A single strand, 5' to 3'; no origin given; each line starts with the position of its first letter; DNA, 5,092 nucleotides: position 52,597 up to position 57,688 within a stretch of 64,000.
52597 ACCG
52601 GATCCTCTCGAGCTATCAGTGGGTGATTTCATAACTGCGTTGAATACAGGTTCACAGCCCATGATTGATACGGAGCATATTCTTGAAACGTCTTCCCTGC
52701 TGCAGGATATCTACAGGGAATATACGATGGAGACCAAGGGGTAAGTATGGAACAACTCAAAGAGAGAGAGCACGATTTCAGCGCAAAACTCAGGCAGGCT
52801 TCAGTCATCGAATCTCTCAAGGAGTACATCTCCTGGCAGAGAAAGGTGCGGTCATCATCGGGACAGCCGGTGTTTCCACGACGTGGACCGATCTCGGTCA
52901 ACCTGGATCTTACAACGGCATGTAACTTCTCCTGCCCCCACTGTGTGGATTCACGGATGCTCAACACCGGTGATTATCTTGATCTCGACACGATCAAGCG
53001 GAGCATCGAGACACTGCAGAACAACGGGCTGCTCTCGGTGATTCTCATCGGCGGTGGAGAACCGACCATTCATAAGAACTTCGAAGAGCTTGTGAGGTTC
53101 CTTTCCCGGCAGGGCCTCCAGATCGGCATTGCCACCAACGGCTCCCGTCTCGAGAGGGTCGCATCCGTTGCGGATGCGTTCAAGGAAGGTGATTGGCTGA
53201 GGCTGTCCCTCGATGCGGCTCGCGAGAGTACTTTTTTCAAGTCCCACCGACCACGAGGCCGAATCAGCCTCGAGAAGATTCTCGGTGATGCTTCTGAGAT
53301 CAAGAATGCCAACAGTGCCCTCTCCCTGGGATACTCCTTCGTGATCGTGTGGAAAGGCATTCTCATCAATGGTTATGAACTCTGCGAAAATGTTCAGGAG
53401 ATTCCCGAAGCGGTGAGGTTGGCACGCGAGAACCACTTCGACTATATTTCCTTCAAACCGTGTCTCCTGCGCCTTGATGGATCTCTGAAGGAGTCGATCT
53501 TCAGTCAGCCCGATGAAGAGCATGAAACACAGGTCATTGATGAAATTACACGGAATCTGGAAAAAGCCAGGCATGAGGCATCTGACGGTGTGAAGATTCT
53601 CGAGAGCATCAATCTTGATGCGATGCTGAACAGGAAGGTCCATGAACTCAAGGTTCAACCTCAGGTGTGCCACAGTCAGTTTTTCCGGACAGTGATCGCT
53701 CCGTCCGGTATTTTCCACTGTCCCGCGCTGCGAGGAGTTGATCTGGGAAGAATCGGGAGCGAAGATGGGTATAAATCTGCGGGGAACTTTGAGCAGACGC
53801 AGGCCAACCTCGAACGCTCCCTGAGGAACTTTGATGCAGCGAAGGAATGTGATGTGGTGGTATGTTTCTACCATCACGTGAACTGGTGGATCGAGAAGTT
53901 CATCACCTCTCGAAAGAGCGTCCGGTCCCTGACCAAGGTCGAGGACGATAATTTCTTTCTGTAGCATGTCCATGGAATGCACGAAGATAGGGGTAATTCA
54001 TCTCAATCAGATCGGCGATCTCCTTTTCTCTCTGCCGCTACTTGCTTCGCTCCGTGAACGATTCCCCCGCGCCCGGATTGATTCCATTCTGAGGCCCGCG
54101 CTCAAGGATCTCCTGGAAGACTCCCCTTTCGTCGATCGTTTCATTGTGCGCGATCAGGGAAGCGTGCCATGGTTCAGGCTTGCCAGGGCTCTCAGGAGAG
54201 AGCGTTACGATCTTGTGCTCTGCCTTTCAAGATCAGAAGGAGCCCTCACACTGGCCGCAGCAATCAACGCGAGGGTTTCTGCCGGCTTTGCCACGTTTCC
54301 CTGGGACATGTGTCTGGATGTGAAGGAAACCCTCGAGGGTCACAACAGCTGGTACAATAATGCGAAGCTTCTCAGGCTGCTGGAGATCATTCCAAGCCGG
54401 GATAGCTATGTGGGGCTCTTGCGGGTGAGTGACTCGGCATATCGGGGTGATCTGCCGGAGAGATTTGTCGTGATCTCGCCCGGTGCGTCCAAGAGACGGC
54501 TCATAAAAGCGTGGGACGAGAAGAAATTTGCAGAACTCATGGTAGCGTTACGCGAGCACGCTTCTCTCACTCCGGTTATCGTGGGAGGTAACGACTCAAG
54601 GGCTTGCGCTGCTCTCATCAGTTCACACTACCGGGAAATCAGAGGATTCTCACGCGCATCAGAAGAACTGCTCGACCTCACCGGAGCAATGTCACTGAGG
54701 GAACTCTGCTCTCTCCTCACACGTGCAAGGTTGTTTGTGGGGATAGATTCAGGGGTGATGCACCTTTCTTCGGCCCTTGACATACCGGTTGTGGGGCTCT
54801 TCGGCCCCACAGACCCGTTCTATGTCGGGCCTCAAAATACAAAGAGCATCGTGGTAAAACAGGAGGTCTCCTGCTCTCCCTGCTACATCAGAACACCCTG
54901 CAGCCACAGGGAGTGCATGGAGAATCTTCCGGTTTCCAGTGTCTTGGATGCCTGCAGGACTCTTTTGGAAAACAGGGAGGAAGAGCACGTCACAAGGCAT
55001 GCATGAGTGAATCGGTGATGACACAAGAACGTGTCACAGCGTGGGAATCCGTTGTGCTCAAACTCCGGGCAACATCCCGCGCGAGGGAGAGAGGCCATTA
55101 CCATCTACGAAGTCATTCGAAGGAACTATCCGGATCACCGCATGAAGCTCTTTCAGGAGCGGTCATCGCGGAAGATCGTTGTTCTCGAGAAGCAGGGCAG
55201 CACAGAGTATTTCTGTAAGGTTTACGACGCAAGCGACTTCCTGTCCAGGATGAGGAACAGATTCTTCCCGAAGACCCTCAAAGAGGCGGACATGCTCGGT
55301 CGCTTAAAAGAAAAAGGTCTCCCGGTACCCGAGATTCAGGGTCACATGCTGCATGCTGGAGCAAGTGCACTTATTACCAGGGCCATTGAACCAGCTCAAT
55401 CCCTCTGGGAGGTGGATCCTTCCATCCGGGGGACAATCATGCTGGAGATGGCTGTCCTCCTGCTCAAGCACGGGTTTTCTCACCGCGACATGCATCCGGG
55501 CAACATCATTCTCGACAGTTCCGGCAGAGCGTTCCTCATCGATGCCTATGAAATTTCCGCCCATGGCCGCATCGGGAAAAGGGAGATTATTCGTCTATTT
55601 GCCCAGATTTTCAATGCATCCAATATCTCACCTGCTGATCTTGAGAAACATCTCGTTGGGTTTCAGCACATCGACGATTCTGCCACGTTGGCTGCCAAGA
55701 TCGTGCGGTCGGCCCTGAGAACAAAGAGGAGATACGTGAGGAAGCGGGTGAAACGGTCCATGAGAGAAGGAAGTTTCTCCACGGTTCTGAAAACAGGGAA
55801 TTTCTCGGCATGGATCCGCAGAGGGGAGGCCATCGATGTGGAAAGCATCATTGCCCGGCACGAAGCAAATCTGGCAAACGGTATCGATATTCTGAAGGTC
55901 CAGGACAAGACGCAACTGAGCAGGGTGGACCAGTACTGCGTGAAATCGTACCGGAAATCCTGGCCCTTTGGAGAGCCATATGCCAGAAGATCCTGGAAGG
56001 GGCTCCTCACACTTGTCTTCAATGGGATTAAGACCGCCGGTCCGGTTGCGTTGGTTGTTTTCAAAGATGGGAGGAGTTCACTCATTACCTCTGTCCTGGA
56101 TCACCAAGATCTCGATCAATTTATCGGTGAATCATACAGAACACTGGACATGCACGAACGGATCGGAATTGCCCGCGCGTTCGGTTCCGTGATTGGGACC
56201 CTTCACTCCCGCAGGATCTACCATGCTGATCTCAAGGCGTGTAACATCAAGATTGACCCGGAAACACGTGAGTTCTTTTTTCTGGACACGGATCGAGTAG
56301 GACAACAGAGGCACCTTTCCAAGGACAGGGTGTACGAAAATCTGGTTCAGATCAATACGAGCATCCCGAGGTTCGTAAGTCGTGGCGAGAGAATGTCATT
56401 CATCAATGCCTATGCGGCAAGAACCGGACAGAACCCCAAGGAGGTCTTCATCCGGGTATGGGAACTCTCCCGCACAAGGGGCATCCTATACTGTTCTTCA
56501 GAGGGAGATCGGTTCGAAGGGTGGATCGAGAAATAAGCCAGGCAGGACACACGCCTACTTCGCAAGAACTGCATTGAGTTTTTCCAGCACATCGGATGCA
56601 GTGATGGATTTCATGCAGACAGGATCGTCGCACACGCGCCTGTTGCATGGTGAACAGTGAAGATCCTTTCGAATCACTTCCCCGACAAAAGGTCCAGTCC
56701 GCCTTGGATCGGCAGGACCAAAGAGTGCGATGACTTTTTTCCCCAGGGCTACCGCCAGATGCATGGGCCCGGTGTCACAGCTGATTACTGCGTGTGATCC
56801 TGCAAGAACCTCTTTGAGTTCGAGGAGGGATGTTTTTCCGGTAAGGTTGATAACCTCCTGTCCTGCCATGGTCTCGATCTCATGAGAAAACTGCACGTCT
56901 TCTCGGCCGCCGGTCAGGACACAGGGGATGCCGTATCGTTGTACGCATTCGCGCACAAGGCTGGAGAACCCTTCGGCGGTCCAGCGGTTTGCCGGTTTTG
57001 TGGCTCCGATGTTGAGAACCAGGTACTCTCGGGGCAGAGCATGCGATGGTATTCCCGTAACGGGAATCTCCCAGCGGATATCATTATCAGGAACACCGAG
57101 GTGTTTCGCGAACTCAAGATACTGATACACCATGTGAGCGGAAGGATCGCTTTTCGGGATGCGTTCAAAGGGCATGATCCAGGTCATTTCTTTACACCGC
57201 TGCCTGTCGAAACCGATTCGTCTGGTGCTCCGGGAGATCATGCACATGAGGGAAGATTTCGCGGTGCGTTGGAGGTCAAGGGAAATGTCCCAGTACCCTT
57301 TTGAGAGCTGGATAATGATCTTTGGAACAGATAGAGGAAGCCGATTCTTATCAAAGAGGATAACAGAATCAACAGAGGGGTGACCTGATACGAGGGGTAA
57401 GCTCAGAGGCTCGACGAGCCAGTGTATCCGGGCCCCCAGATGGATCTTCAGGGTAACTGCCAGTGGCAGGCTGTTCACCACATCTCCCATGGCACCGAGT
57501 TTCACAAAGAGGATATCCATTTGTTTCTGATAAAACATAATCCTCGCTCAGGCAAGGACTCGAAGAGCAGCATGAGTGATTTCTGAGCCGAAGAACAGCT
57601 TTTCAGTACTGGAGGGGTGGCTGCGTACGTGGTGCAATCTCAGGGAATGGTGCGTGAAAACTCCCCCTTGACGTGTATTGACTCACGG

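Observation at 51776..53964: Gfo/Idh/MocA oxidoreductase plus radical-SAM pair embedded in an LPS-core kinase and heptosyltransferase locus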

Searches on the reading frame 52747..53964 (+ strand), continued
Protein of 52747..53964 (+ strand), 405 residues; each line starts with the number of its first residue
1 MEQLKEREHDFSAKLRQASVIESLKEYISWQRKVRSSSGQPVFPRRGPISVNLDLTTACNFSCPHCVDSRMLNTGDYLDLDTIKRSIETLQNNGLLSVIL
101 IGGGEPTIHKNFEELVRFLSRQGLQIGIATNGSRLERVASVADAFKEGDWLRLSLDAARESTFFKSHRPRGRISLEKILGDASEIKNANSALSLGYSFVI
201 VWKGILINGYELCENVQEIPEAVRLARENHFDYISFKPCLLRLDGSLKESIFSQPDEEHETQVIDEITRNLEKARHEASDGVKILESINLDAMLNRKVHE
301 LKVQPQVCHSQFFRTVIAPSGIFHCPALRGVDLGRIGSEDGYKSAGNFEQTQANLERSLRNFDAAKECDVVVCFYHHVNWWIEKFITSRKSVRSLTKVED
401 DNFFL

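Call 87: fold_search(model_id=the predicted structure, library=pdb)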
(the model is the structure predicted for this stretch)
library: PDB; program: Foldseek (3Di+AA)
matches with E <= 10: 1752; with E <= 0.001: 172
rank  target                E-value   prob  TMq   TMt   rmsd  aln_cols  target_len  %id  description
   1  8hzv_B                3.2e-13  1.00  0.57  0.50   5.8       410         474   14  The crystal structure of a Radical SAM Enzyme DesII (released 2024-07-10)
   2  5v1q_A                2.2e-12  1.00  0.57  0.54  11.5       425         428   13  Crystal structure of Streptococcus suis SuiB (released 2017-08-30)
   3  6efn                  3.3e-12  1.00  0.51  0.54   8.8       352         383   18  Structure of a RiPP maturase, SkfB (released 2018-10-24)
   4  5v1t_A                4.1e-12  1.00  0.56  0.52  11.5       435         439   14  Crystal structure of Streptococcus suis SuiB bound to precursor peptide SuiA (released 2017-08-30)
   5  5v1s_A                5.2e-12  1.00  0.56  0.54  11.6       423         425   13  Crystal structure of Streptococcus suis SuiB bound to S-adenosylmethionine (released 2017-08-30)
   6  8hzv_D                9.3e-12  1.00  0.53  0.46   6.3       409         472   14  The crystal structure of a Radical SAM Enzyme DesII (released 2024-07-10)
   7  5v1q_B                1.0e-11  1.00  0.58  0.54  11.4       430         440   12  Crystal structure of Streptococcus suis SuiB (released 2017-08-30)
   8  8hzy_B                1.3e-11  1.00  0.54  0.49   6.2       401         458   14  The crystal structure of a Radical SAM Enzyme DesII (released 2024-07-10)
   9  8hzv_C                1.6e-11  1.00  0.60  0.52   5.4       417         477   15  The crystal structure of a Radical SAM Enzyme DesII (released 2024-07-10)
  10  7vob                  1.8e-11  1.00  0.58  0.70   5.9       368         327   17  The crystal structure of a Radical SAM Enzyme BlsE involved in the Biosynthesis of Blasticidin S (released 2022-05-04)
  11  5why_B                1.8e-11  1.00  0.51  0.49   9.8       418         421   13  Structural Insights into Thioether Bond Formation in the Biosynthesis of Sactipeptides (released 2017-07-26)
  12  2fb2_B                4.7e-11  1.00  0.56  0.68   4.9       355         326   16  Structure of the MoaA Arg17/266/268/Ala triple mutant (released 2006-05-09)
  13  5v1s_B                6.3e-11  1.00  0.56  0.54  12.1       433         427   13  Crystal structure of Streptococcus suis SuiB bound to S-adenosylmethionine (released 2017-08-30)
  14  8hzy_A                7.0e-11  1.00  0.52  0.46   6.0       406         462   14  The crystal structure of a Radical SAM Enzyme DesII (released 2024-07-10)
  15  5why_A                1.9e-10  1.00  0.52  0.50  10.1       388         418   16  Structural Insights into Thioether Bond Formation in the Biosynthesis of Sactipeptides (released 2017-07-26)
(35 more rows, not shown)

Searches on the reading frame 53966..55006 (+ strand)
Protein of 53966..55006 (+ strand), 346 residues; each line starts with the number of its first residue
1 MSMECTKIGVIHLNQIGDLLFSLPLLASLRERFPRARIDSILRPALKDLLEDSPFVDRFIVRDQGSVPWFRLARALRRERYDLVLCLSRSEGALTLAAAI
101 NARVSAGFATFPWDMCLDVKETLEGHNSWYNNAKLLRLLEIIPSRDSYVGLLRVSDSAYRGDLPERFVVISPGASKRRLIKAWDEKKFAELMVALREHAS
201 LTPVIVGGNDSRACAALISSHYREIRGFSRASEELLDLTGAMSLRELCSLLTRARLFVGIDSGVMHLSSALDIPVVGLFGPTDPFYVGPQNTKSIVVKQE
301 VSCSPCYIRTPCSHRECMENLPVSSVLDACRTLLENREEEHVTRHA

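Call 5: search_protein_families(library=pfam, proteins=[window:53966-55006:+], max_evalue=0.01)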
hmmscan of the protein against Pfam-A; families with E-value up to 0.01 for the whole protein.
window:53966-55006:+ (346 aa): 1 family
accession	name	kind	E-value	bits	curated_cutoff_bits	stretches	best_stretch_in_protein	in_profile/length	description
PF01075.23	Glyco_transf_9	-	4.8e-31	108.4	22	1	69-308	1-238/247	Glycosyltransferase family 9 (heptosyltransferase)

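Call 6: search_protein_families(library=ncbifam, proteins=[window:53966-55006:+], max_evalue=0.01)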
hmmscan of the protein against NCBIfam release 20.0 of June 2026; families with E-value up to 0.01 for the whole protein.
window:53966-55006:+ (346 aa): 7 families
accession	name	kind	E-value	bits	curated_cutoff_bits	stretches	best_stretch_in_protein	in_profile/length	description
TIGR02195.1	heptsyl_trn_II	equivalog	5.8e-32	111.1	134.6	2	165-334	174-338/339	lipopolysaccharide heptosyltransferase II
TIGR02201.1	heptsyl_trn_III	equivalog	3.9e-31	108.4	170.2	1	8-334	2-343/344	putative lipopolysaccharide heptosyltransferase III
NF007742.0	PRK10422.1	equivalog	5.2e-27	94.6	467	1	3-337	3-346/352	lipopolysaccharide core heptosyltransferase RfaQ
TIGR02193.1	heptsyl_trn_I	equivalog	6.4e-21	74.9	185.3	2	167-298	182-300/320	lipopolysaccharide heptosyltransferase I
NF008162.0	PRK10916.1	equivalog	1.7e-14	53.8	569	1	170-298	185-306/348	ADP-heptose--LPS heptosyltransferase RfaF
NF008204.0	PRK10964.1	equivalog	4.1e-12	45.9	437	1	236-298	236-298/322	lipopolysaccharide heptosyltransferase RfaC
TIGR04414.1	hepto_Aah_TibC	equivalog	8.1e-05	21.7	200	1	235-284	262-311/374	autotransporter strand-loop-strand O-heptosyltransferase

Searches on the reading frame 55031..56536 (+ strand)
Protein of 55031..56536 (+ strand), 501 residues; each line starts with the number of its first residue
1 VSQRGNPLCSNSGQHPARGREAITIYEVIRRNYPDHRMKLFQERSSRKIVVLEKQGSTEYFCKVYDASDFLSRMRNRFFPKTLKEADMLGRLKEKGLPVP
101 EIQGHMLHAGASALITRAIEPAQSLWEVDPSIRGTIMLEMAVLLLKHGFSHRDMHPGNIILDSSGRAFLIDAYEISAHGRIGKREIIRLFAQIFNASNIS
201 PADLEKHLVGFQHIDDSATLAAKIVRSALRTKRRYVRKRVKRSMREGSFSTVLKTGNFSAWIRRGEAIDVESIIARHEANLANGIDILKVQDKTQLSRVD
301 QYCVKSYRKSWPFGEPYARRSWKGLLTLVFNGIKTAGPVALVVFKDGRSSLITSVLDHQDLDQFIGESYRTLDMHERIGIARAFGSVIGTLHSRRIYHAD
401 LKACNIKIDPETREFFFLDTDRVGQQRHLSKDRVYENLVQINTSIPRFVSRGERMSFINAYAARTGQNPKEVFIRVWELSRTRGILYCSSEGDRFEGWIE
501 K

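Call 5: search_protein_families(library=pfam, proteins=[window:55031-56536:+], max_evalue=0.01)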
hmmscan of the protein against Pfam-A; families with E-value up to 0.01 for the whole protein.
window:55031-56536:+ (501 aa): 6 families
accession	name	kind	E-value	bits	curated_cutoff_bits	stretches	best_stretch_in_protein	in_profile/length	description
PF06293.20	Kdo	-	1.5e-16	60.9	21.3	2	310-444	50-189/207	Lipopolysaccharide kinase (Kdo/WaaP) family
PF00069.31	Pkinase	-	5.2e-07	29.8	31.7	1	348-412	72-134/263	Protein kinase domain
PF01163.29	RIO1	-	9e-07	29.1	22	1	82-171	55-147/187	RIO domain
PF03109.22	ABC1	-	9.5e-07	28.6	22.9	1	141-195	180-234/244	ABC1 atypical kinase-like domain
PF01636.29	APH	-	6.2e-05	23.3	23.2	0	145-171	166-193/239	Phosphotransferase enzyme family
PF07714.23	PK_Tyr_Ser-Thr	-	0.0016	18.2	23.1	1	342-408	69-135/258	Protein tyrosine and serine/threonine kinase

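Call 6: search_protein_families(library=ncbifam, proteins=[window:55031-56536:+], max_evalue=0.01)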
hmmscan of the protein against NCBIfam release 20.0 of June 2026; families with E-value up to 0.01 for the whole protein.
window:55031-56536:+ (501 aa): 16 families
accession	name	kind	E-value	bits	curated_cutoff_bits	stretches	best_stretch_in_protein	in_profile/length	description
NF002475.0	PRK01723.1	equivalog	4.1e-14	52.2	142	2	325-454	95-220/241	3-deoxy-D-manno-octulosonic acid kinase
TIGR03724.2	arch_bud32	equivalog_domain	5.6e-11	42.3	125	2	345-478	64-185/193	KEOPS complex kinase/ATPase Bud32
NF011461.0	PRK14879.1-2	equivalog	4.7e-07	29.8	372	1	349-484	78-207/225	Kae1-associated kinase Bud32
TIGR01982.1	UbiB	equivalog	3.4e-06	25.9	487.55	1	144-195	272-323/436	2-polyprenylphenol 6-hydroxylase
NF007174.0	PRK09605.1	equivalog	2.1e-05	23.2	447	0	363-434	425-483/535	bifunctional N(6)-L-threonylcarbamoyladenine synthase/serine/threonine protein kinase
NF033442.0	BREX_PglW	equivalog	4.7e-05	21.3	990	1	356-414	293-351/1391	BREX system serine/threonine kinase PglW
NF047741.1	antiphage_MADS6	equivalog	6e-05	21.8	460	0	350-413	274-337/612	methylation-associated defense system protein kinase MAD6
NF011464.0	PRK14879.1-7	equivalog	0.00013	21.8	246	1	366-408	94-136/221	Kae1-associated kinase Bud32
NF011460.0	PRK14879.1-1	equivalog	0.00022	20.4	199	0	376-421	110-155/232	Kae1-associated kinase Bud32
NF011463.0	PRK14879.1-4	equivalog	0.00025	20.5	188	0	376-415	115-153/237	Kae1-associated kinase Bud32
NF011462.0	PRK14879.1-3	equivalog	0.0012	18.6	174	0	380-419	87-124/192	Kae1-associated kinase Bud32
NF033068.1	APH_3p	equivalog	0.0015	18.1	205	1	44-123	21-90/255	APH(3') family aminoglycoside O-phosphotransferase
NF038151.1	lanthi_synth_III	equivalog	0.0016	16.9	575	0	145-185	353-392/833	class III lanthionine synthetase LanKC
NF033483.0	PknB_PASTA_kin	equivalog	0.0028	16.7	450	0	146-167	125-146/563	Stk1 family PASTA domain-containing Ser/Thr kinase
NF038150.1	lanthi_synth_IV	equivalog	0.0036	15.6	650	0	146-178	316-348/851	class IV lanthionine synthetase LanL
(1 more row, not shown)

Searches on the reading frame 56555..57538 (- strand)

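Call 5: search_protein_families(library=pfam, proteins=[window:56555-57538:-], max_evalue=0.01)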
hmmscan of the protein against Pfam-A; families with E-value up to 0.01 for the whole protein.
window:56555-57538:- (327 aa): 1 family
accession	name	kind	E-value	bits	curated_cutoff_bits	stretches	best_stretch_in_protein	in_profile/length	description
PF01075.23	Glyco_transf_9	-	3.2e-35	122.1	22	1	76-303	6-241/247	Glycosyltransferase family 9 (heptosyltransferase)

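Call 6: search_protein_families(library=ncbifam, proteins=[window:56555-57538:-], max_evalue=0.01)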
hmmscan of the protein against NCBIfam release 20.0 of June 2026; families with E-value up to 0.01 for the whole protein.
window:56555-57538:- (327 aa): 6 families
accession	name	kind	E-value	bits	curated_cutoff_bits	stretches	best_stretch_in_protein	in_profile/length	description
TIGR02193.1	heptsyl_trn_I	equivalog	2.5e-34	118.9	185.3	1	9-324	2-319/320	lipopolysaccharide heptosyltransferase I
TIGR02195.1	heptsyl_trn_II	equivalog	2.5e-29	102.5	134.6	1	9-325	2-338/339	lipopolysaccharide heptosyltransferase II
NF008204.0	PRK10964.1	equivalog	4.5e-20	72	437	1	7-284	1-290/322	lipopolysaccharide heptosyltransferase RfaC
TIGR02201.1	heptsyl_trn_III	equivalog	2.7e-19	69.4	170.2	1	9-283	2-296/344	putative lipopolysaccharide heptosyltransferase III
NF007742.0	PRK10422.1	equivalog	1.8e-15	56.6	467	1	5-319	4-337/352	lipopolysaccharide core heptosyltransferase RfaQ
NF008162.0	PRK10916.1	equivalog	5.4e-15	55.4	569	1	181-285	192-299/348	ADP-heptose--LPS heptosyltransferase RfaF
